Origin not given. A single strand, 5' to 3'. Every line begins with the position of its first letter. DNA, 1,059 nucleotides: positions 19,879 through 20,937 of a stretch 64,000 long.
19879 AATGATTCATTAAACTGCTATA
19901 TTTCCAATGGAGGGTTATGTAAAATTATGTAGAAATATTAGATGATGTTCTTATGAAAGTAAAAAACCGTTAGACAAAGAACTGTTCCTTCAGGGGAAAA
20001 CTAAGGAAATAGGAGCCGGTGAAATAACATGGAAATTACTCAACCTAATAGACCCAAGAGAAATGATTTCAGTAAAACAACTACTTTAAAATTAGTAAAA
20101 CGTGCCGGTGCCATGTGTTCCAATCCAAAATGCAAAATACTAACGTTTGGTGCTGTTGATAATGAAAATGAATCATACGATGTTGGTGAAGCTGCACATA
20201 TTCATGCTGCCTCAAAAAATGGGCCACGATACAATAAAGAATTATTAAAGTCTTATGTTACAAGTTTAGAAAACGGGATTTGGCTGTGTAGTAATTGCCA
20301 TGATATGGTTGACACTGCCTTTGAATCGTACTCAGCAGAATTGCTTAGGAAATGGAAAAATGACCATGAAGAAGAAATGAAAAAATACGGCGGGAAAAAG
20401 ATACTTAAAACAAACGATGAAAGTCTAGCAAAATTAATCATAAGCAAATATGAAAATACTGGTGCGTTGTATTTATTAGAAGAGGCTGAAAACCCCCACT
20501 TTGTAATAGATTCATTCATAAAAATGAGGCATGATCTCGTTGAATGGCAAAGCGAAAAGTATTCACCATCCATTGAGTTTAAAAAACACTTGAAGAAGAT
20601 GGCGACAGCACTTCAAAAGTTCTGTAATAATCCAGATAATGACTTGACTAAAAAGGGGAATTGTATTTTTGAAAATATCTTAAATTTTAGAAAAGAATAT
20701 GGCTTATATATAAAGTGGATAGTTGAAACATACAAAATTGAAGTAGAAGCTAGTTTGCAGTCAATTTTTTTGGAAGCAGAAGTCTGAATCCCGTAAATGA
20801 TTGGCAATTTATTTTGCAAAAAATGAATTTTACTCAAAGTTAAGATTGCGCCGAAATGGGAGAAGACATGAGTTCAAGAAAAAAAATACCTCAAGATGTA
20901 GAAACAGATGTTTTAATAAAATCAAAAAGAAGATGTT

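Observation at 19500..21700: AT-rich (about 30% GC) island segment encoding two tandem HNH-nuclease-domain proteins with unrelated unknown C-terminal domains: candidate two-gene defence or abortive-infection module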

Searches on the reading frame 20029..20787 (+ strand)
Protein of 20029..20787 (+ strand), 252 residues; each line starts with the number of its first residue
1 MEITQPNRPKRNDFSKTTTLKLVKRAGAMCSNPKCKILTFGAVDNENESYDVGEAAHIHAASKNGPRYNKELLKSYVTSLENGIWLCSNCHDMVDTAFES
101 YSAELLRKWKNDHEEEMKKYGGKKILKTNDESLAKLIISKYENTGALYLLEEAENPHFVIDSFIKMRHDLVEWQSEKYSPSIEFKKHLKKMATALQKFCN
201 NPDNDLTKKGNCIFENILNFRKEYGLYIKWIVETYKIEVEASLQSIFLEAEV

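Call 4: search_protein_families(library=pfam, proteins=[window:20029-20787:+], max_evalue=1)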
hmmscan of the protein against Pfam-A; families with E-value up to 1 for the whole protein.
window:20029-20787:+ (252 aa): 4 families
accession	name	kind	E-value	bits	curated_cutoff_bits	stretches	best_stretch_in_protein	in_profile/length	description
PF13391.12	HNH_2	-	0.00011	22.4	21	1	52-93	12-57/66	HNH endonuclease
PF07102.17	YbcO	-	0.08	13.4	29.9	1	82-112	48-78/92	Putative nuclease YbcO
PF01844.29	HNH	-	0.14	12.8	21.4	1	78-93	28-43/47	HNH endonuclease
PF00051.23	Kringle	-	0.44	11.3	34.3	1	172-207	24-59/79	Kringle domain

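Call 5: search_protein_families(library=padloc, proteins=[window:20029-20787:+], max_evalue=1)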
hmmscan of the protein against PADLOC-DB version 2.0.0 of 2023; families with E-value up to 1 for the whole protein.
window:20029-20787:+ (252 aa): 16 families
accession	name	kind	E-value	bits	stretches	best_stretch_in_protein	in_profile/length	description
PDLC04772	PDC-M68A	-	6.5e-26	89.8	1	13-119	4-110/253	-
PDLC00739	Effector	-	3.3e-20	70.7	1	10-119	4-113/378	Endonuclease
PDLC01997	SAVED1--SAVED_HNH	-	7.6e-19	66.4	1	11-120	3-110/368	-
PDLC00746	Effector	-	1.1e-18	65.5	1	12-120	15-122/389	Endonuclease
PDLC00747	Effector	-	7.4e-14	49.7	1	6-188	4-182/373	Endonuclease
PDLC00749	Effector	-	7.1e-13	46.3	1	7-122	9-125/395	Endonuclease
PDLC00406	SduA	-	4.3e-12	44.7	1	16-119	20-118/326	DUF4263 domain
PDLC01998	SAVED1--SAVED_HNH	-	1.1e-11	42.2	1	12-120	112-220/506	-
PDLC00740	Effector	-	3.1e-11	40.7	1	48-118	47-121/391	Endonuclease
PDLC00751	Effector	-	4.2e-10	37.2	1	8-120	125-237/530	Endonuclease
PDLC00742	Effector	-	4.2e-10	36.9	1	16-118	123-225/527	Endonuclease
PDLC00743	Effector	-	8.7e-09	33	1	17-122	6-112/384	Endonuclease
PDLC04773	PDC-M68A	-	1.5e-08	33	1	79-120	8-49/200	-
PDLC01999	SAVED1--SAVED_HNH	-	2.3e-06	24.8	1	50-104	49-104/387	-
PDLC00738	Effector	-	0.0019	15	1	12-117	145-250/529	Endonuclease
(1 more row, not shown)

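Call 6: search_protein_families(library=ncbifam, proteins=[window:20029-20787:+], max_evalue=1)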
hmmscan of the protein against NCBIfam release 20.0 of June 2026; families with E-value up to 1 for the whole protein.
window:20029-20787:+ (252 aa): 1 family
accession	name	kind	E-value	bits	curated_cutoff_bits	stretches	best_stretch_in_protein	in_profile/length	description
NF006294.0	PRK08477.1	equivalog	0.017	14.5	179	1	99-216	90-207/214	biotin--[acetyl-CoA-carboxylase] ligase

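Call 7: search_protein_families(library=phrogs, proteins=[window:20029-20787:+], max_evalue=1)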
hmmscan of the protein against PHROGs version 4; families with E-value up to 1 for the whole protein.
window:20029-20787:+ (252 aa): 14 families
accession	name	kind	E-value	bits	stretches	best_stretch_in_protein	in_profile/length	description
phrog_29098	-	unknown function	1.1e-17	65.1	1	11-125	6-121/486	-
phrog_34329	-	unknown function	1.4e-17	65.1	1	10-121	4-118/368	-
phrog_21516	-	unknown function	8.8e-15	56.1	1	22-114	5-98/252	-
phrog_37652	-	unknown function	1.5e-08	35.5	1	19-110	11-95/253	-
phrog_7370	-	DNA, RNA and nucleotide metabolism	0.0013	19.8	1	7-119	21-108/115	HNH endonuclease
phrog_740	-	DNA, RNA and nucleotide metabolism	0.0059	16.6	1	14-130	25-122/332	HNH endonuclease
phrog_131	-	DNA, RNA and nucleotide metabolism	0.0095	17.1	1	83-111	80-108/131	HNH endonuclease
phrog_19832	-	unknown function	0.012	16.7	1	71-123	104-153/205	-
phrog_11705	-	unknown function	0.014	16.4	1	101-167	34-97/144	-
phrog_2255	-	DNA, RNA and nucleotide metabolism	0.065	13.7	1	73-118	147-192/211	HNH endonuclease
phrog_29952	-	unknown function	0.067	14.6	1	134-246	32-149/158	-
phrog_28625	-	unknown function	0.084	13.9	1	118-168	13-60/87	-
phrog_8048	-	DNA, RNA and nucleotide metabolism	0.14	12.3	1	33-99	177-230/273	HNH endonuclease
phrog_35854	-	DNA, RNA and nucleotide metabolism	0.21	12.7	1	67-101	39-73/145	HNH endonuclease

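Call 9: find_homologous_proteins(query=window:20029-20787:+)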
Query window:20029-20787:+ (252 aa): 34 proteins with E <= 0.001 among 358 candidates.
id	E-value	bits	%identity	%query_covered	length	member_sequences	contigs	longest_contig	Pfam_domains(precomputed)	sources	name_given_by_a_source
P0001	6.8e-167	571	100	100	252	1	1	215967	PF20355.5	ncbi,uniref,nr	ncbi:HNH endonuclease [Paenibacillus turpanensis]|uniref:HNH endonuclease n=1 Tax=Paenibacillus turp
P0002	3.7e-26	111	52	42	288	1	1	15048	-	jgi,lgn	-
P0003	7.6e-25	106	31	94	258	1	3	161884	PF20355.5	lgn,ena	-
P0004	1.9e-23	102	33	94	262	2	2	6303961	PF20355.5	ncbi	ncbi:hypothetical protein [Pseudomonas putida]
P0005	7.8e-23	100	48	44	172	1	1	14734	-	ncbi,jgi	jgi:hypothetical protein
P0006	7.8e-23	100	32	94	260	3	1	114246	PF20355.5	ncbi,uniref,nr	ncbi:hypothetical protein DY958_25250 [Pseudomonas aeruginosa]|uniref:hypothetical protein n=1 Tax=P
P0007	2.2e-22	98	50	42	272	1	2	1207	-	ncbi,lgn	-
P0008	6.1e-22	97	32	94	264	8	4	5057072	PF20355.5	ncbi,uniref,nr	ncbi:hypothetical protein [Pectobacterium aroidearum]|uniref:hypothetical protein n=1 Tax=Pectobacte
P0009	6.1e-22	97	46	41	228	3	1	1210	-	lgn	-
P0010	1.2e-21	96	32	94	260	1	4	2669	PF20355.5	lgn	-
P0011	1.7e-21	95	44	48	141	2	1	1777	-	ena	-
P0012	2.0e-21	95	31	96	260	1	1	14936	PF20355.5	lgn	-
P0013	2.8e-21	95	47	42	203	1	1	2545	-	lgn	-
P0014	5.8e-21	94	30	94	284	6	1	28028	PF20355.5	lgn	-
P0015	1.2e-20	92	44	45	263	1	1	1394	-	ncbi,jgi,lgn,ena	jgi:hypothetical protein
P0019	3.2e-20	91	31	94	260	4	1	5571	PF20355.5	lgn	-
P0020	3.6e-20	91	32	94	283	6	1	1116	PF20355.5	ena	-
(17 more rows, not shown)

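Call 14: find_encoding_contigs(protein=P0004, flank=6000, max_places=3)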
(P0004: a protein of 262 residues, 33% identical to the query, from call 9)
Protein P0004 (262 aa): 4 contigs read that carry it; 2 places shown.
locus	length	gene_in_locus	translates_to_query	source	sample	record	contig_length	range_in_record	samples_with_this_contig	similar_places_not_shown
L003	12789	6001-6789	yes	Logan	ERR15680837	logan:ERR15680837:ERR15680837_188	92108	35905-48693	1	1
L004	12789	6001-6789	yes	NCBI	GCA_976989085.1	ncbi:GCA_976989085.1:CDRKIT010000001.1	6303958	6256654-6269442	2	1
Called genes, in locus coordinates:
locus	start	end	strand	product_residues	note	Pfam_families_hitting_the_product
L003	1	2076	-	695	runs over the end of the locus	PF27165:TnsB_N, PF13384:HTH_23 (faint), PF27135:HTH_TnsB, PF09299:Mu-transpos_C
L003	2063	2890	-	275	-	PF08722:Tn7_TnsA-like_N, PF08721:Tn7_Tnp_TnsA_C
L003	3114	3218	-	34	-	-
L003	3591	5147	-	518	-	-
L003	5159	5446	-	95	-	-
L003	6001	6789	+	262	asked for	PF20355:DUF6650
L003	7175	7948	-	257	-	-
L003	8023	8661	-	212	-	-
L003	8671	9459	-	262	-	-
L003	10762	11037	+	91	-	-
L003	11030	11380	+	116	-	PF12844:HTH_19 (weak), PF13560:HTH_31, PF01381:HTH_3, PF13413:HTH_25 (faint), PF08281:Sigma70_r4_2 (faint)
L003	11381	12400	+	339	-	PF06114:Peptidase_M78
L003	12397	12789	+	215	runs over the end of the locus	PF00112:Peptidase_C1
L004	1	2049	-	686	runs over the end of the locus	PF27165:TnsB_N, PF13384:HTH_23 (faint), PF27135:HTH_TnsB, PF09299:Mu-transpos_C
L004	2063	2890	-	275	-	PF08722:Tn7_TnsA-like_N, PF08721:Tn7_Tnp_TnsA_C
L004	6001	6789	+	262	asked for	PF20355:DUF6650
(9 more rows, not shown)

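Call 17: find_encoding_contigs(protein=P0008, flank=6000, max_places=3)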
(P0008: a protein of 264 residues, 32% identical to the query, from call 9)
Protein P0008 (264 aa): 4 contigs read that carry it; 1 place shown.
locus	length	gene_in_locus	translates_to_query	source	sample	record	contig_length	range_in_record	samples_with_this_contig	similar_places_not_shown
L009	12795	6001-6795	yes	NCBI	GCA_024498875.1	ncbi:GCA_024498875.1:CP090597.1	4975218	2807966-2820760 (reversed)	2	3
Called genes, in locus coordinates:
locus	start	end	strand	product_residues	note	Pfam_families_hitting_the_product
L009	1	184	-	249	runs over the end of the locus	PF14348:DtrJ-like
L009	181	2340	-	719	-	PF10412:TrwB_AAD_bind (faint), PF12696:TraG-D_C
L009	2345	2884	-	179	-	PF11072:DUF2859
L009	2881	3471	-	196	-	PF01464:SLT (faint)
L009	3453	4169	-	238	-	-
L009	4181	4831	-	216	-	-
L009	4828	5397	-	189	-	-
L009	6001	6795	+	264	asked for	PF20355:DUF6650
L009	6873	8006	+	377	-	-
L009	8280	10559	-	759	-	PF04851:ResIII (faint), PF00176:SNF2-rel_dom (faint), PF00270:DEAD (faint), PF00271:Helicase_C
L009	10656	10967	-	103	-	-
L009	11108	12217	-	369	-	PF19587:DUF6094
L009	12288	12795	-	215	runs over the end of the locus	-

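Call 34: predict_structure(alignment_id=A1)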
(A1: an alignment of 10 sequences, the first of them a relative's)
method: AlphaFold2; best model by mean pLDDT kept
length: 252 residues; sequences in the alignment: 10
mean_pLDDT: 62.5   pTM: 0.50
mean pLDDT of the five models: 62.5, 59.2, 58.9, 46.5, 41.2
residues with pLDDT >= 90: 1; 70-90: 97; 50-70: 91; < 50: 63
segments of 3 or more residues with pLDDT < 50: 1-9, 30-71, 88-90, 122-127
pLDDT, mean of each block of 10 residues (from residue 1): 39 68 57 42 39 38 37 57 54 61 71 66 50 81 60 59 75 75 87 81 59 69 84 85 70 53
secondary structure, 60 per line:
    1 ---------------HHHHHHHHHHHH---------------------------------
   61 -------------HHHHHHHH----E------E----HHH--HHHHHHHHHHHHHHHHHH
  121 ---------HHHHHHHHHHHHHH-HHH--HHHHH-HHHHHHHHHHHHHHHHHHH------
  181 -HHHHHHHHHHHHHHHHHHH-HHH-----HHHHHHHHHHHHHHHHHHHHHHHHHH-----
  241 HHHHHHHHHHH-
elements in order: H16-27 H74-81 H103-120 H130-143 H150-154 H156-174 H182-200 H210-235 H241-251

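Call 36: search_solved_structures(query=A1, max_evalue=1, show_alignments=2)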
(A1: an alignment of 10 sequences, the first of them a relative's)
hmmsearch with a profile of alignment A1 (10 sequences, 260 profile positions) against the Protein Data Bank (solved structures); distinct sequences matched with E-value up to 1: 7.
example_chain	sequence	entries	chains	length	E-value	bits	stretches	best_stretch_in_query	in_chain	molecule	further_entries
9om4_A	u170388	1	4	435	4.4e-16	62.3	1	10-110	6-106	HNH endonuclease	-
8ysq_A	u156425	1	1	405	4.2e-09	39.5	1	7-113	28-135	SAVED domain-containing protein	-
7rwm_A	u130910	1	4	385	3.1e-08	36.6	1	27-114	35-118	SAVED domain-containing protein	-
7rwk_A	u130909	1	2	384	2.9e-07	33.5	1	4-120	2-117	SAVED domain-containing protein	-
8fm1_A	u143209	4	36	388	3.4e-05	26.7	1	41-100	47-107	SAVED domain-containing protein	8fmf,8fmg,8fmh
9dif_A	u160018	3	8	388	0.0013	21.5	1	41-100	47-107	HNH endonuclease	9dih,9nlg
7zp9_H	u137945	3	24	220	0.81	12.3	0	105-163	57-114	Ktr system potassium uptake protein A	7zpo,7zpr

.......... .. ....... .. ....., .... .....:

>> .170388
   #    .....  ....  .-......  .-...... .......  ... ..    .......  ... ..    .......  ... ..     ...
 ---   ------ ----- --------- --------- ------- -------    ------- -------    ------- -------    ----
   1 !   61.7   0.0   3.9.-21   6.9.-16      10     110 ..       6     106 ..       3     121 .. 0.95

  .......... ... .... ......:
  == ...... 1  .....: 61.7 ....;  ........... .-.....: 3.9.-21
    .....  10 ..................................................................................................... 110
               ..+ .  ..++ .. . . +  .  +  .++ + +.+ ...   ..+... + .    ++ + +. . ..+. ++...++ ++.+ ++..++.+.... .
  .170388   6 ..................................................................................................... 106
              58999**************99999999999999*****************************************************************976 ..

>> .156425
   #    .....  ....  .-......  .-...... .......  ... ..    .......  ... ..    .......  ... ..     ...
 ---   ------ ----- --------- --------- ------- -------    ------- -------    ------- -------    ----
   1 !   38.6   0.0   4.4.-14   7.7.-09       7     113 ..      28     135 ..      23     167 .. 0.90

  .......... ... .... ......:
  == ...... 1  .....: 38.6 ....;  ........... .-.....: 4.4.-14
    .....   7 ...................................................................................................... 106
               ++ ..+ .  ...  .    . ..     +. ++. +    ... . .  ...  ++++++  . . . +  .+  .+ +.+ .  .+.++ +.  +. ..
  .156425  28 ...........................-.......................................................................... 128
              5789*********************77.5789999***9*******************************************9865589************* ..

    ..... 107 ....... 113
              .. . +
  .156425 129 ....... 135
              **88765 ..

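Call 43: search_protein_families(library=pfam, proteins=[P0004, P0008, P0003, P0001, P0006], max_evalue=10)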
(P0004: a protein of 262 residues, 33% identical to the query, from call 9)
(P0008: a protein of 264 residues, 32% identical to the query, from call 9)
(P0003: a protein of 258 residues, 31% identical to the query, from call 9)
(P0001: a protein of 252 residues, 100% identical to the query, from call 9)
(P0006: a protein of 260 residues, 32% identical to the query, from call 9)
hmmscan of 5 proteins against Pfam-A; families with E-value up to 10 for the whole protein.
P0004 (262 aa): 2 families
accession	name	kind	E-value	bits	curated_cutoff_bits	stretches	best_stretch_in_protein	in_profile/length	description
PF20355.3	DUF6650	-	0.0045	17.4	27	1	141-252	33-146/150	Family of unknown function (DUF6650)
PF20981.2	AAR2_1st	-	0.052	14.2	23.6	1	47-133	40-105/134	AAR2 N-terminal domain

P0008 (264 aa): 0 families

P0003 (258 aa): 1 family
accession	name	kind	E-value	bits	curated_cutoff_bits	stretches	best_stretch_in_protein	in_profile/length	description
PF20355.3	DUF6650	-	0.069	13.5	27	1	130-249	23-144/150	Family of unknown function (DUF6650)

P0001 (252 aa): 4 families
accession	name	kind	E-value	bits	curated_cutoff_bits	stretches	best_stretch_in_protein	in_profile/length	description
PF13391.12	HNH_2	-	0.00011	22.4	21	1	52-93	12-57/66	HNH endonuclease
PF07102.17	YbcO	-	0.08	13.4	29.9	1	82-112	48-78/92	Putative nuclease YbcO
PF01844.29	HNH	-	0.14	12.8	21.4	1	78-93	28-43/47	HNH endonuclease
PF00051.23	Kringle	-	0.44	11.3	34.3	1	172-207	24-59/79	Kringle domain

P0006 (260 aa): 3 families
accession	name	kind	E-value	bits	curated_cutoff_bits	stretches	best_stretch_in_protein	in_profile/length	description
PF24611.2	Spectrin_Anc-1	-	0.13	13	33.2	1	138-176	2-39/115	Nuclear anchorage protein 1, spectrin-like repeat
PF13391.12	HNH_2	-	0.17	12.2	21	1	47-83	13-54/66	HNH endonuclease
PF20355.3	DUF6650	-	0.24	11.8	27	1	140-252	32-146/150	Family of unknown function (DUF6650)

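Call 54: search_protein_families(library=pfam, proteins=[L009:6873-8006:+, L003:7175-7948:-, L003:8023-8661:-, L003:8671-9459:-, L003:3591-5147:-, L003:5159-5446:-], max_evalue=0.1)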
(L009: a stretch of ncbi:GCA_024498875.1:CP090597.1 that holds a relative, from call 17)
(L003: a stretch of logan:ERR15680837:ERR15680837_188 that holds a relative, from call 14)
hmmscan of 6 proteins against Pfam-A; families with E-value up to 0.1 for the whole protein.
L009:6873-8006:+ (377 aa): 0 families

L003:7175-7948:- (257 aa): 1 family
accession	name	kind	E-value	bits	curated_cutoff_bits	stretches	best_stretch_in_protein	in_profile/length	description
PF24992.1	DUF7777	-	0.044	14.5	27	1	133-196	34-94/135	Domain of unknown function (DUF7777)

L003:8023-8661:- (212 aa): 3 families
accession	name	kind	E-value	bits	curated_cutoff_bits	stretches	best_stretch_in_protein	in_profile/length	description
PF01381.28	HTH_3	-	0.0002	21.8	23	1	89-126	9-46/55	Helix-turn-helix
PF12844.13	HTH_19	-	0.0007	19.9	30.2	1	81-127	4-50/64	Helix-turn-helix domain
PF13518.12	HTH_28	-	0.0059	17.1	25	1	91-109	14-32/52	Helix-turn-helix domain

L003:8671-9459:- (262 aa): 0 families

L003:3591-5147:- (518 aa): 0 families

L003:5159-5446:- (95 aa): 0 families

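Call 69: find_related_loci(query=A1, collection=genome_contigs, flank=5000)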
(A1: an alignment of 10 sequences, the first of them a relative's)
Query A1 (252 aa) in genome_contigs; peptide patterns used: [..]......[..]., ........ (x = any residue, [..] = any of these).
545 stretches matched a pattern; 21 encode a relative of the query (tblastn E <= 1e-3); 21 distinct loci.
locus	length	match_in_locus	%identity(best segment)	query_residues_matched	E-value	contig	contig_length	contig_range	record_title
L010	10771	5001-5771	32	6-246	1e-34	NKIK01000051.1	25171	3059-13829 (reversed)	MAG: Burkholderiales bacterium PBB3 NODE_1418, whole genome shotgun sequence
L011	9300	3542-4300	34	10-246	4e-33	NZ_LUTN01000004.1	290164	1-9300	Lonsdalea britannica strain LMG 26267 contig00004, whole genome shotgun sequence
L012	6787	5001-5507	38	11-171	3e-32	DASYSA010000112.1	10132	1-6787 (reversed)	MAG TPA_asm: Blastocatellia bacterium isolate SMAG_U4525 k141_2721825, whole genome shotgun sequence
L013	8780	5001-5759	33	10-246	8e-31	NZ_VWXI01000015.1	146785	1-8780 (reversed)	Pantoea sp. Cy-639 NODE_15_length_146785_cov_49.300140, whole genome shotgun sequence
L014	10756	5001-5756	34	11-246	4e-30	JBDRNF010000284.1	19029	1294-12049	MAG: Pseudomonadota bacterium isolate MEGAHIT-group-1.874 k141_6042515, whole genome shotgun sequence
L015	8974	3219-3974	30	11-246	4e-30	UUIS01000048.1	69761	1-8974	Pseudomonas sp. 286 isolate p2.C9 genome assembly, contig: 48, whole genome shotgun sequence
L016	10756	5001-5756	33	11-246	1e-29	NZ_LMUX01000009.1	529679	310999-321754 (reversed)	Burkholderia sp. L27(2015) NODE_11_length_529581_cov_8.590815, whole genome shotgun sequence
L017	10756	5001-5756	31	11-246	2e-26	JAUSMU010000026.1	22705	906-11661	MAG: Gammaproteobacteria bacterium isolate E19_maxbin.088_sub E19_k141_294545, whole genome shotgun sequence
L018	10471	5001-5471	38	11-159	5e-25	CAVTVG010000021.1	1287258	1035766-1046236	MAG: uncultured Alphaproteobacteria bacterium isolate MFD09368.bin.1.178 genome assembly, contig: contig_901, whole geno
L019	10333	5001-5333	45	11-119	8e-25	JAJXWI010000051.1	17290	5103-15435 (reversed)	MAG: bacterium isolate BP5.bin76 NODE_5445_length_17290_cov_2.161568, whole genome shotgun sequence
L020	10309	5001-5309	38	12-114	7e-18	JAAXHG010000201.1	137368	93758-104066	MAG: Vicinamibacteraceae bacterium isolate Plut_88883 unfiltered_Plut_88883_genomic_contig_160471, whole genome shotgun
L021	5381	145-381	48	49-128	1e-16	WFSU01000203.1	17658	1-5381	MAG: Nitratifractor sp. isolate S017_3 k151_92848, whole genome shotgun sequence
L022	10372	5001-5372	31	5-124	3e-15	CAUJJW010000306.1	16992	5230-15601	MAG: Verrucomicrobiota bacterium isolate KLAP45 genome assembly, contig: KLAP45_26324, whole genome shotgun sequence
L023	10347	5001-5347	41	11-126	1e-17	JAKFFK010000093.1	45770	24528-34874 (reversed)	MAG: Paucimonas sp. isolate LC098 contig-124_803, whole genome shotgun sequence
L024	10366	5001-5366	34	10-121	2e-14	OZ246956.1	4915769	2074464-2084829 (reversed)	MAG: Thermoanaerobaculia bacterium isolate 44e70480-f7af-46fd-94ad-8fb40e9277de genome assembly, chromosome: 1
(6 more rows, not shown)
